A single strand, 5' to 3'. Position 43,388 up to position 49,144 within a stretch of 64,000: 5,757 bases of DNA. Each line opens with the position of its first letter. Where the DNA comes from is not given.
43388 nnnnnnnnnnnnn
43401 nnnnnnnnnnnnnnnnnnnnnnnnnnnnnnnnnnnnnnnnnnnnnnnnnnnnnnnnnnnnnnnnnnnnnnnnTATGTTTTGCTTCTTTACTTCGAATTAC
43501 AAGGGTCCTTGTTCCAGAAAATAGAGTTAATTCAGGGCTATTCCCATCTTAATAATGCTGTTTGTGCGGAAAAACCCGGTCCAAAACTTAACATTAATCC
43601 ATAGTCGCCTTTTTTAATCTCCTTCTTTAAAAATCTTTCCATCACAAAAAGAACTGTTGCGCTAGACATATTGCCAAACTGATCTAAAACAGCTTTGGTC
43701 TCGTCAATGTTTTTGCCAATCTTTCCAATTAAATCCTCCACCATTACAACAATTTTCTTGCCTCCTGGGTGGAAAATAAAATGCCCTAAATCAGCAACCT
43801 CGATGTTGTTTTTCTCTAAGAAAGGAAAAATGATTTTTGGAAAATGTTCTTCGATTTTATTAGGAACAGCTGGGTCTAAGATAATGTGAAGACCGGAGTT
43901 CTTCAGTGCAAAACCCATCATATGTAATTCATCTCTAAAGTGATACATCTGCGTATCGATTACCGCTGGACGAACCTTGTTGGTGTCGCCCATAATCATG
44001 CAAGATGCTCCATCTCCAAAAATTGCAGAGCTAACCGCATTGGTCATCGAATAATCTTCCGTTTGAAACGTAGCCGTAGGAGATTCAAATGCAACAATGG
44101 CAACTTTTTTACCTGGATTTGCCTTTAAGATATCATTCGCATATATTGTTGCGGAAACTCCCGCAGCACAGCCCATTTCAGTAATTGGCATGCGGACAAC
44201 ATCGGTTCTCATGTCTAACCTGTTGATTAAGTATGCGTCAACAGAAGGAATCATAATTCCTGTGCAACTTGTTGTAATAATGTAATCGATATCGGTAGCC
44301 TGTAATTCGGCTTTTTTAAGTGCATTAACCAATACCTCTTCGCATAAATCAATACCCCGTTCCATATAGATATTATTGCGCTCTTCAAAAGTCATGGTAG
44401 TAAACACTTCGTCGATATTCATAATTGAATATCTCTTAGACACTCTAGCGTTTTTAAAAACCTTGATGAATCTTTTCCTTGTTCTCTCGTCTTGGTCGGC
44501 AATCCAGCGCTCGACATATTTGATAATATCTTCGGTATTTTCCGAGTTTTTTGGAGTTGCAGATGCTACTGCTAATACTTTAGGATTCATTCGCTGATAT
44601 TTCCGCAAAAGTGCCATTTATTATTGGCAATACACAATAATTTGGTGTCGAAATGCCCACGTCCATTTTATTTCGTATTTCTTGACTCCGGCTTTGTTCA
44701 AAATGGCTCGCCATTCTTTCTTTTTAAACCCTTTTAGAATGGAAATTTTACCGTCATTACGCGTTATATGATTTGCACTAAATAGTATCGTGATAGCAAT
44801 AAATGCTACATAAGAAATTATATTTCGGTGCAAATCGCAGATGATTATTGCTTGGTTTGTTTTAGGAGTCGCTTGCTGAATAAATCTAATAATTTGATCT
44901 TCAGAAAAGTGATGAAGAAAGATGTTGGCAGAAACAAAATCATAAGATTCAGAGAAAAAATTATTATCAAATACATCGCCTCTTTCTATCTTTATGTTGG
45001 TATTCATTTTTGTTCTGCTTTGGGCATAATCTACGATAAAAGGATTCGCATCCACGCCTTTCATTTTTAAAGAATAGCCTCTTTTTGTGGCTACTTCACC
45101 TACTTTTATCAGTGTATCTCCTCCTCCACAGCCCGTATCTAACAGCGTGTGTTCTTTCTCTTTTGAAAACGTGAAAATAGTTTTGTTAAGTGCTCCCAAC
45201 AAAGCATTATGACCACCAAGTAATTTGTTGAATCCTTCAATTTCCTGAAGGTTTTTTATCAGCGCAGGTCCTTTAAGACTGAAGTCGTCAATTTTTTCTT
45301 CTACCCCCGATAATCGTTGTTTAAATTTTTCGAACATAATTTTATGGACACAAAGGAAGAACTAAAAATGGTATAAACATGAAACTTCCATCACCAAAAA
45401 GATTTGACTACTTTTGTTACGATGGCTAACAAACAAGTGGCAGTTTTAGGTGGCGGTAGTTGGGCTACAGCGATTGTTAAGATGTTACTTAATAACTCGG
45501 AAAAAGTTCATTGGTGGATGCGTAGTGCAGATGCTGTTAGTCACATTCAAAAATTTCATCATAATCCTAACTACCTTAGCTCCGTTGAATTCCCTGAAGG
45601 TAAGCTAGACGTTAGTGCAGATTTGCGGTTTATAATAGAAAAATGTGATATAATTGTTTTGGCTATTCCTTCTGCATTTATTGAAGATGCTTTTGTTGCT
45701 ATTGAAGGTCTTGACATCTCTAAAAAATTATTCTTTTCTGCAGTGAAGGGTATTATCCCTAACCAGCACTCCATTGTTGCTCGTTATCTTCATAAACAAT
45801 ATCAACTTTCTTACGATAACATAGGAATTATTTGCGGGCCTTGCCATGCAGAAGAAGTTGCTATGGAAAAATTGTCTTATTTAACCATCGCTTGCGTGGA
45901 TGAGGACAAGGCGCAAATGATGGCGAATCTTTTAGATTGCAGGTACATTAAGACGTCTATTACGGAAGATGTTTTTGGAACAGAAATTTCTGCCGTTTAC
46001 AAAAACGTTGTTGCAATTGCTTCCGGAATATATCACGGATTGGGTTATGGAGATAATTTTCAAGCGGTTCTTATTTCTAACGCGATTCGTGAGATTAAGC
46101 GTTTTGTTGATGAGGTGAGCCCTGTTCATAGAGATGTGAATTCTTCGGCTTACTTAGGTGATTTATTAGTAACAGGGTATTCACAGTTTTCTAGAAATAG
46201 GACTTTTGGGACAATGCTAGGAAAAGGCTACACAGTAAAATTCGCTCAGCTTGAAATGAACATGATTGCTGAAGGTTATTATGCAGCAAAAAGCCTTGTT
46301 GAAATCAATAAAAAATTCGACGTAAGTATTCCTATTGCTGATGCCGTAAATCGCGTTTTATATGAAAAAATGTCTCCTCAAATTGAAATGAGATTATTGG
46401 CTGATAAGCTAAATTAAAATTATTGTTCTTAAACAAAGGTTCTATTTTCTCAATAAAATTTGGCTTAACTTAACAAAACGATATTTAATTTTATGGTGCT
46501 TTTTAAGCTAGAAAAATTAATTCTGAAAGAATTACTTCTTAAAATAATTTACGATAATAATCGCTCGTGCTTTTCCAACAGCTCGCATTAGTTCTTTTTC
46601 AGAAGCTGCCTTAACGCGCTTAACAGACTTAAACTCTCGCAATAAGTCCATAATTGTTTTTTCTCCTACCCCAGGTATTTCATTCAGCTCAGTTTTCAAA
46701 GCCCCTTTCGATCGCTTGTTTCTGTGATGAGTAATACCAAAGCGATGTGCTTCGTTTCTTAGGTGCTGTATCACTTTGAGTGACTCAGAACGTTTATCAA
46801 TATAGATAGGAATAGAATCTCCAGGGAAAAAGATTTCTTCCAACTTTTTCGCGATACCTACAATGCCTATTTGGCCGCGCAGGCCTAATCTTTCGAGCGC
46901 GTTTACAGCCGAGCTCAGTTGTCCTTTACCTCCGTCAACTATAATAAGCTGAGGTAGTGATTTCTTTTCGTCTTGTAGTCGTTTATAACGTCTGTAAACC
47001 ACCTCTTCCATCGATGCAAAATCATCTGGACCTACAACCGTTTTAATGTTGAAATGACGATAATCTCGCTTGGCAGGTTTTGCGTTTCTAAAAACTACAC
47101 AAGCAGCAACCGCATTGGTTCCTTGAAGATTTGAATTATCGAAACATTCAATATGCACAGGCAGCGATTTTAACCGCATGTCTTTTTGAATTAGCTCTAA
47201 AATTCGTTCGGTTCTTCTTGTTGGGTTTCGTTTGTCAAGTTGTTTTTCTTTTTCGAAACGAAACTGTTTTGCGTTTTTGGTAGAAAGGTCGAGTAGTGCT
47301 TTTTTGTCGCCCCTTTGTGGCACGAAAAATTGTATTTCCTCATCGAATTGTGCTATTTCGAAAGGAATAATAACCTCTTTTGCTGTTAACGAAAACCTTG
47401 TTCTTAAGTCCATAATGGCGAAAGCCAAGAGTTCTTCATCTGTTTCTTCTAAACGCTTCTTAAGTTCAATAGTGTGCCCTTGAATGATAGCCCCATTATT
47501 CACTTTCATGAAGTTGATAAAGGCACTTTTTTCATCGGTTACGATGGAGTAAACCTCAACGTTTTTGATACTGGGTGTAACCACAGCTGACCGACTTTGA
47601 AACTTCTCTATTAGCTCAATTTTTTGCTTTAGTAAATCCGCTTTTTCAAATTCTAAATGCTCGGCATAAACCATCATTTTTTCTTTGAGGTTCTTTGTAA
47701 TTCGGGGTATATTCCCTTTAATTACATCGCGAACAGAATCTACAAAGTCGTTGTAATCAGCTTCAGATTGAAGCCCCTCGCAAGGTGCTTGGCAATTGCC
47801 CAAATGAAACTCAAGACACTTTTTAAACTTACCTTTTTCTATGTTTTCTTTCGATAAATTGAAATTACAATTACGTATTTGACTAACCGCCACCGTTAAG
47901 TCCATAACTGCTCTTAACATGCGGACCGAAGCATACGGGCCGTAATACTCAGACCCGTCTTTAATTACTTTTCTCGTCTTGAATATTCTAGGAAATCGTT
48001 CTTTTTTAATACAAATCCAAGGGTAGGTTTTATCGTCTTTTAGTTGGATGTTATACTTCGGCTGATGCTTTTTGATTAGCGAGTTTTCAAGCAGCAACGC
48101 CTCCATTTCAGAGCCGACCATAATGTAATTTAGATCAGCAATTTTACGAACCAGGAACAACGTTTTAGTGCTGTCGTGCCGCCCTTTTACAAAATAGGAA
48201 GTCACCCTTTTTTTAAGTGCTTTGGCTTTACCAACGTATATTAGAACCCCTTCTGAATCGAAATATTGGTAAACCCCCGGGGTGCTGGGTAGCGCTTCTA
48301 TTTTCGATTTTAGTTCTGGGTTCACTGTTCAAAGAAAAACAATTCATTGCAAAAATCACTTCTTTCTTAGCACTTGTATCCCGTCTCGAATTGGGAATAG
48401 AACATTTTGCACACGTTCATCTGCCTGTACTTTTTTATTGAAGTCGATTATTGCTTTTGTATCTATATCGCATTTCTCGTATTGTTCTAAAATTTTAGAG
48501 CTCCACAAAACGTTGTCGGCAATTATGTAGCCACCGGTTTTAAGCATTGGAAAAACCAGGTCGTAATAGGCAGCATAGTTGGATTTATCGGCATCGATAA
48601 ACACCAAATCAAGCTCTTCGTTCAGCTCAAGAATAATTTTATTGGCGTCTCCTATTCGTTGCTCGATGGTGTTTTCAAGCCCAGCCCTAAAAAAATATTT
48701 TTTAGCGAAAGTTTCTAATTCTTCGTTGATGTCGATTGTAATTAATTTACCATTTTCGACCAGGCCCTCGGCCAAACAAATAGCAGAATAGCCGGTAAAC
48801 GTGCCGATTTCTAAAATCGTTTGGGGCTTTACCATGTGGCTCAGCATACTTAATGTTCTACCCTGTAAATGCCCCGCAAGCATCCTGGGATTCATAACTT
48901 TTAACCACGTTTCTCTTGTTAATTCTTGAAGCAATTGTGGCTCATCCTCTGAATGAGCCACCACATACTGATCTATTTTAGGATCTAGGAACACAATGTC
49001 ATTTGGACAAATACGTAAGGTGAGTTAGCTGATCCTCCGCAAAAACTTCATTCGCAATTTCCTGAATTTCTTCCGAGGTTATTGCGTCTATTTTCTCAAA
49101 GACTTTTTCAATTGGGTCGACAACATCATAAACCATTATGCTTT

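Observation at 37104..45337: Nine-gene operon coupling a type III PKS to its own discrete ACP/KS/DH/SDR/PPTase set and an MMPL exporter: candidate undescribed phenolic-lipid pathway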

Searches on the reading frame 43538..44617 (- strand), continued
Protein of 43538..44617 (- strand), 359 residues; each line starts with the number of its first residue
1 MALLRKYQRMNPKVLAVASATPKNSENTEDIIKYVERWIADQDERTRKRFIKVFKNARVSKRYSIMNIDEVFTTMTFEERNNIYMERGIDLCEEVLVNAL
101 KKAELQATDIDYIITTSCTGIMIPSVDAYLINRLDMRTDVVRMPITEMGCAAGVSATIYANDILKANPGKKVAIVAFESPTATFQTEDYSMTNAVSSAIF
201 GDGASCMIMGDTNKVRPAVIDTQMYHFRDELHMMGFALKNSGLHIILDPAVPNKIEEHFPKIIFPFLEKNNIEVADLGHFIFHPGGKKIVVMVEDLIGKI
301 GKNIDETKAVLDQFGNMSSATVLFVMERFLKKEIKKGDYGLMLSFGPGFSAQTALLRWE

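Call 76: predict_structure(alignment_id=A2)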
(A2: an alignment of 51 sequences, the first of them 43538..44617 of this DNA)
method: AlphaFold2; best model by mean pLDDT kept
length: 359 residues; sequences in the alignment: 51
mean_pLDDT: 90.7   pTM: 0.92
mean pLDDT of the five models: 90.7, 90.7, 89.9, 88.6, 88.0
residues with pLDDT >= 90: 232; 70-90: 115; 50-70: 10; < 50: 2
segments of 3 or more residues with pLDDT < 50: none
pLDDT, mean of each block of 10 residues (from residue 1): 61 98 93 95 95 86 92 91 94 98 99 91 92 98 81 93 97 95 86 81 96 97 93 82 80 89 94 94 81 84 91 88 97 97 87 97
secondary structure, 60 per line:
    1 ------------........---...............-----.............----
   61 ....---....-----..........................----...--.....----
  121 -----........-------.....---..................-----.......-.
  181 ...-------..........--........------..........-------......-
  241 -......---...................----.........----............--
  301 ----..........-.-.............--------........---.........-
elements in order: E13-20 E24-27 H28-38 H44-56 E61-64 H68-71 H77-102 E112-116 H126-133 E141-145 H149-166 E172-178 H180-183 H191-199 E203-210 E217-226 E234-239 E242-247 H251-269 E277-282 H287-298 H305-314 H318-330 E339-346 E350-358

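Call 78: fold_search(model_id=the predicted structure, library=pdb)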
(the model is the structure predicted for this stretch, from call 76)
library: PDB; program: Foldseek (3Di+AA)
matches with E <= 10: 1250; with E <= 0.001: 1046
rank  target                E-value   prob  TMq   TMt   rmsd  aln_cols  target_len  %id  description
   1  4jao_A                2.6e-37  1.00  0.89  0.91   2.2       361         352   28  Crystal Structure of Mycobacterium tuberculosis PKS11 Reveals Intermediates in the Synthesis of Methyl-branched Alkylp (released 2013-04-24)
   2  4jap_A                1.4e-36  1.00  0.89  0.90   2.2       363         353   28  Crystal Structure of Mycobacterium tuberculosis PKS11 Reveals Intermediates in the Synthesis of Methyl-branched Alkylp (released 2013-04-24)
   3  8yw7_B                7.0e-36  1.00  0.90  0.87   2.4       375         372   25  Structure of CylI in complex with resorcinol product (released 2025-02-26)
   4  8ysp_A                7.5e-36  1.00  0.88  0.86   2.5       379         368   24  Crystal structure of a cyanobacteria type III polyketide synthase CylI (released 2025-02-26)
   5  8yst_B                1.1e-35  1.00  0.90  0.87   2.4       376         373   25  Structure of CylI in complex with beta-ketoacyl-SNAC substrate (released 2025-02-26)
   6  4jat_A                1.0e-34  1.00  0.91  0.93   2.0       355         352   28  Crystal Structure of Mycobacterium tuberculosis PKS11 Reveals Intermediates in the Synthesis of Methyl-branched Alkylp (released 2013-04-24)
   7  8yt0_A                2.2e-34  1.00  0.88  0.86   2.4       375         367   25  Structure of CylI in complex with acyl-SNAC substrate (released 2025-02-26)
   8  8yw7_A                3.4e-34  1.00  0.88  0.86   2.6       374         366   24  Structure of CylI in complex with resorcinol product (released 2025-02-26)
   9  8yst_A                5.2e-34  1.00  0.89  0.86   2.1       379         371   24  Structure of CylI in complex with beta-ketoacyl-SNAC substrate (released 2025-02-26)
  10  8ysp_B                1.5e-33  1.00  0.86  0.85   2.7       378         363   25  Crystal structure of a cyanobacteria type III polyketide synthase CylI (released 2025-02-26)
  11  8yt0_B                1.6e-33  1.00  0.88  0.86   2.5       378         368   25  Structure of CylI in complex with acyl-SNAC substrate (released 2025-02-26)
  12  5wx3_D                1.8e-32  1.00  0.87  0.84   2.9       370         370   24  Alkyldiketide-CoA synthase from Evodia rutaecarpa (released 2017-04-26)
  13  1u0m_A                2.4e-32  1.00  0.90  0.92   2.2       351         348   28  Crystal Structure of 1,3,6,8-Tetrahydroxynaphthalene Synthase (THNS) from Streptomyces coelicolor A3(2): a Bacterial T (released 2004-09-14)
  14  2h84_A                2.5e-32  1.00  0.89  0.88   2.6       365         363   26  Crystal Structure of the C-terminal Type III Polyketide Synthase (PKS III) Domain of 'Steely1' (a Type I/III PKS Hybri (released 2006-08-22)
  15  7d41_A                2.9e-32  1.00  0.89  0.87   2.5       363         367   21  Crystal structure of type III polyketide synthase from Mycobacterium marinum - P 21 21 21 Space group (released 2022-03-23)
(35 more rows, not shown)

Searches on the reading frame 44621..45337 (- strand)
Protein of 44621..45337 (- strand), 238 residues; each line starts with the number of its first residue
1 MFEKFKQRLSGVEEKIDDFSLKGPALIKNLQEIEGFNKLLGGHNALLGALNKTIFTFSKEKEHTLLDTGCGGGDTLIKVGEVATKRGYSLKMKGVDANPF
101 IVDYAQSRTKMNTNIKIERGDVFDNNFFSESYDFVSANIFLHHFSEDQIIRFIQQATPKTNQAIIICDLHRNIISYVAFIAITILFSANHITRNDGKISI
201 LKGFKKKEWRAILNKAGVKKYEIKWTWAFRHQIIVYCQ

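Call 3: search_protein_families(library=pfam, proteins=[window:44621-45337:-], max_evalue=0.01)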
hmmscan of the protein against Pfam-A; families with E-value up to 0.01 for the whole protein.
window:44621-45337:- (238 aa): 8 families
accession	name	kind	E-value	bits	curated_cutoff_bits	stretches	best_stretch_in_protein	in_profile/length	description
PF13649.12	Methyltransf_25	-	1.5e-10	42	27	1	66-156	2-89/97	Methyltransferase domain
PF13847.12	Methyltransf_31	-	6e-09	36.2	27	1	60-172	2-117/145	Methyltransferase domain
PF08241.18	Methyltransf_11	-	5.1e-07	30.7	21.2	1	66-148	1-75/95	Methyltransferase domain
PF08242.18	Methyltransf_12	-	1.2e-06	29.6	30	1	66-156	1-88/98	Methyltransferase domain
PF13489.12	Methyltransf_23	-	5.3e-06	26.7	27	1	58-217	17-158/164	Methyltransferase domain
PF01209.24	Ubie_methyltran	-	0.00016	21.5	20.1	1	57-137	43-122/233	ubiE/COQ5 methyltransferase family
PF05175.20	MTS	-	0.00075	19.6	23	1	56-156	26-126/170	Methyltransferase small domain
PF06325.19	PrmA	-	0.0013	18.7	22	1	59-143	159-238/296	Ribosomal protein L11 methyltransferase (PrmA)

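Call 4: search_protein_families(library=ncbifam, proteins=[window:44621-45337:-], max_evalue=0.01)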
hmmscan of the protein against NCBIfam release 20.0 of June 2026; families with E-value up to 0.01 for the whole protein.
window:44621-45337:- (238 aa): 11 families
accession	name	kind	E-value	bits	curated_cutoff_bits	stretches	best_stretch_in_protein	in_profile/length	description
NF004851.0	PRK06202.1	equivalog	3.4e-34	118.3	243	1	4-233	5-227/237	hypothetical protein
TIGR02021.1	BchM-ChlM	equivalog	7e-07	28.9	158.9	1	57-188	48-174/218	magnesium protoporphyrin IX methyltransferase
TIGR01983.1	UbiG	equivalog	1.4e-06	27.8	102.95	1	59-182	47-167/228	bifunctional 2-polyprenyl-6-hydroxyphenol methylase/3-demethylubiquinol 3-O-methyltransferase UbiG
NF001244.0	PRK00216.1-5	equivalog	1.4e-06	27.8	216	1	55-137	42-124/236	bifunctional demethylmenaquinone methyltransferase/2-methoxy-6-polyprenyl-1,4-benzoquinol methylase UbiE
NF043040.1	corrin_prot_MT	hypoth_equivalog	1.7e-06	27.7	180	1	49-156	29-135/216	corrinoid protein-associated methyltransferase CpaM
TIGR01934.1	MenG_MenH_UbiE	subfamily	4.9e-06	26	158.35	1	56-138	34-113/223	ubiquinone/menaquinone biosynthesis methyltransferase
NF011529.0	PRK14968.1-3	equivalog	3.2e-05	23.5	162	1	59-155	32-123/198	putative methyltransferase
NF008992.0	PRK12335.1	equivalog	4.1e-05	22.9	303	1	58-175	119-233/289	SAM-dependent methyltransferase TehB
NF001243.0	PRK00216.1-4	equivalog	0.00081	18.8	235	1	57-142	43-127/237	demethylmenaquinone methyltransferase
NF041536.1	ArsM_DUF2284_UU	exception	0.0015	17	575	1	61-142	76-156/459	arsenite methyltransferase/DUF2284 domain selenoprotein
TIGR02752.1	MenG_heptapren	equivalog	0.0018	17.8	419.85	1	57-143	41-126/231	demethylmenaquinone methyltransferase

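Call 32: search_solved_structures(query=window:44621-45337:-, max_evalue=0.01)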
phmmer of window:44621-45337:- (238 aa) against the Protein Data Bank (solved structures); distinct sequences matched with E-value up to 0.01: 1.
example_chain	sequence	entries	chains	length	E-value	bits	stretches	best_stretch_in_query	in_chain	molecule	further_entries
1xxl_A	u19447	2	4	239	0.00011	25.1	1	47-156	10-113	YcgJ protein | ycgJ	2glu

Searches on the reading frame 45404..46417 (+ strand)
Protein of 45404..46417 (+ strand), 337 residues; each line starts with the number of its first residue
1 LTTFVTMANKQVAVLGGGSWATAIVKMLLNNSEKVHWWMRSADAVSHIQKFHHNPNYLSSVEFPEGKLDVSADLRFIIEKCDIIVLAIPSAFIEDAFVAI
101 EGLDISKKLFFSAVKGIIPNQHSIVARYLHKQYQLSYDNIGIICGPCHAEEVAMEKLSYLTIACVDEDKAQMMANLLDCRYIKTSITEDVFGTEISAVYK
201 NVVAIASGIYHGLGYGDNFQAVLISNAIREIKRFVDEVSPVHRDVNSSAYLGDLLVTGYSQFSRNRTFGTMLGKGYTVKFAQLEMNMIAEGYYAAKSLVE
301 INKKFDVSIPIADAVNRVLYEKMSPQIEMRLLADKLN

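Call 61: search_protein_families(library=pfam, proteins=[window:45404-46417:+], max_evalue=0.0001)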
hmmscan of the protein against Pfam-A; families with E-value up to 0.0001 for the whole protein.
window:45404-46417:+ (337 aa): 3 families
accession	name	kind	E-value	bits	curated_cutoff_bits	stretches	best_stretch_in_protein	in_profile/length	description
PF07479.19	NAD_Gly3P_dh_C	-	2.9e-43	147.9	25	1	189-326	1-138/142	NAD-dependent glycerol-3-phosphate dehydrogenase C-terminus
PF01210.29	NAD_Gly3P_dh_N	-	1.5e-32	113.2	23.1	1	11-168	1-156/158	NAD-dependent glycerol-3-phosphate dehydrogenase N-terminus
PF20618.3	GPD_NAD_C_bact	-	7.4e-20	71.7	27.6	1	249-315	1-66/66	Bacterial GPD, NAD-dependent C-terminal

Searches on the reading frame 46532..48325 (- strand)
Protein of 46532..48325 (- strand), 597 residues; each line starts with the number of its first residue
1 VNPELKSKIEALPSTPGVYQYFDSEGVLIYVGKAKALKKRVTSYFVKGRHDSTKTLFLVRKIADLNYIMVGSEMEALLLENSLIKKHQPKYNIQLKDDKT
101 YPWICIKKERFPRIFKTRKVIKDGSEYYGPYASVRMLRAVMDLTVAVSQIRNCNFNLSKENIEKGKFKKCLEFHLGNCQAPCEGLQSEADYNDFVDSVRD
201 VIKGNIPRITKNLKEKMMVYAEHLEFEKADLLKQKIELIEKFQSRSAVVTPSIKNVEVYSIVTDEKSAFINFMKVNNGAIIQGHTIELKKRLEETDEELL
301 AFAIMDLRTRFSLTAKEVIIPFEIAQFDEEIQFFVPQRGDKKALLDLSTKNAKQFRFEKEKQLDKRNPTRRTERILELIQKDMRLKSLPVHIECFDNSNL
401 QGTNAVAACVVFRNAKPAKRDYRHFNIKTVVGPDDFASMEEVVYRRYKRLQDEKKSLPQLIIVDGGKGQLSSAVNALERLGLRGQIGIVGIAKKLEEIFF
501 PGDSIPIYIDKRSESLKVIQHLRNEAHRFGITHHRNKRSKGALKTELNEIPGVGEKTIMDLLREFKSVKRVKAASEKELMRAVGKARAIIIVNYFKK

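Call 61: search_protein_families(library=pfam, proteins=[window:46532-48325:-], max_evalue=0.0001)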
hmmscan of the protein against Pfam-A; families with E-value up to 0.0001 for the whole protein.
window:46532-48325:- (597 aa): 5 families
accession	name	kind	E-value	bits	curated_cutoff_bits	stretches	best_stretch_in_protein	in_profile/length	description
PF08459.17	UvrC_RNaseH_dom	-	5.4e-55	186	22.3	1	380-531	1-159/159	UvrC RNAse H endonuclease domain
PF22920.2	UvrC_RNaseH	-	3.6e-16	59.6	24.3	1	256-355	2-112/116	UvrC Ribonuclease H-like domain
PF01541.30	GIY-YIG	-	1e-09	39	22.6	1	17-92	3-78/78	GIY-YIG catalytic domain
PF14520.12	HHH_5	-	2.7e-06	28.2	27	1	546-589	3-49/57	Helix-hairpin-helix domain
PF12826.13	HHH_2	-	4.3e-05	24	27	0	550-597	8-57/64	Helix-hairpin-helix motif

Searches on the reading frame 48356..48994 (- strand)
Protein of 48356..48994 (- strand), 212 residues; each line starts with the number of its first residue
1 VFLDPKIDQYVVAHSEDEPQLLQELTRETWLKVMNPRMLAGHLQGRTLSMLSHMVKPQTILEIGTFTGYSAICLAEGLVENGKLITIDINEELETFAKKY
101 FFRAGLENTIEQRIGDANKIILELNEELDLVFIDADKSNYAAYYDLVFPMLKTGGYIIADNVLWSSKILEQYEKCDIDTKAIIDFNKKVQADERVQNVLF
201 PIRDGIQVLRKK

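Call 61: search_protein_families(library=pfam, proteins=[window:48356-48994:-], max_evalue=0.0001)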
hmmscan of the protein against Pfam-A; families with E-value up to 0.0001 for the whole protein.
window:48356-48994:- (212 aa): 5 families
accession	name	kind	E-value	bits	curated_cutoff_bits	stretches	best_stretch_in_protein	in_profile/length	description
PF01596.23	Methyltransf_3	-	2.2e-52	177.8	22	1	14-212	3-204/204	O-methyltransferase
PF13578.12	Methyltransf_24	-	6.7e-17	62.7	26.3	1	61-162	1-105/105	Methyltransferase domain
PF13847.12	Methyltransf_31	-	1.3e-07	31.9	27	1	58-163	5-113/145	Methyltransferase domain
PF01135.25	PCMT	-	2.7e-07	31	20.3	1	40-119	58-135/210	Protein-L-isoaspartate(D-aspartate) O-methyltransferase (PCMT)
PF13649.12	Methyltransf_25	-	2.6e-05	25.3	27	1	60-155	1-97/97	Methyltransferase domain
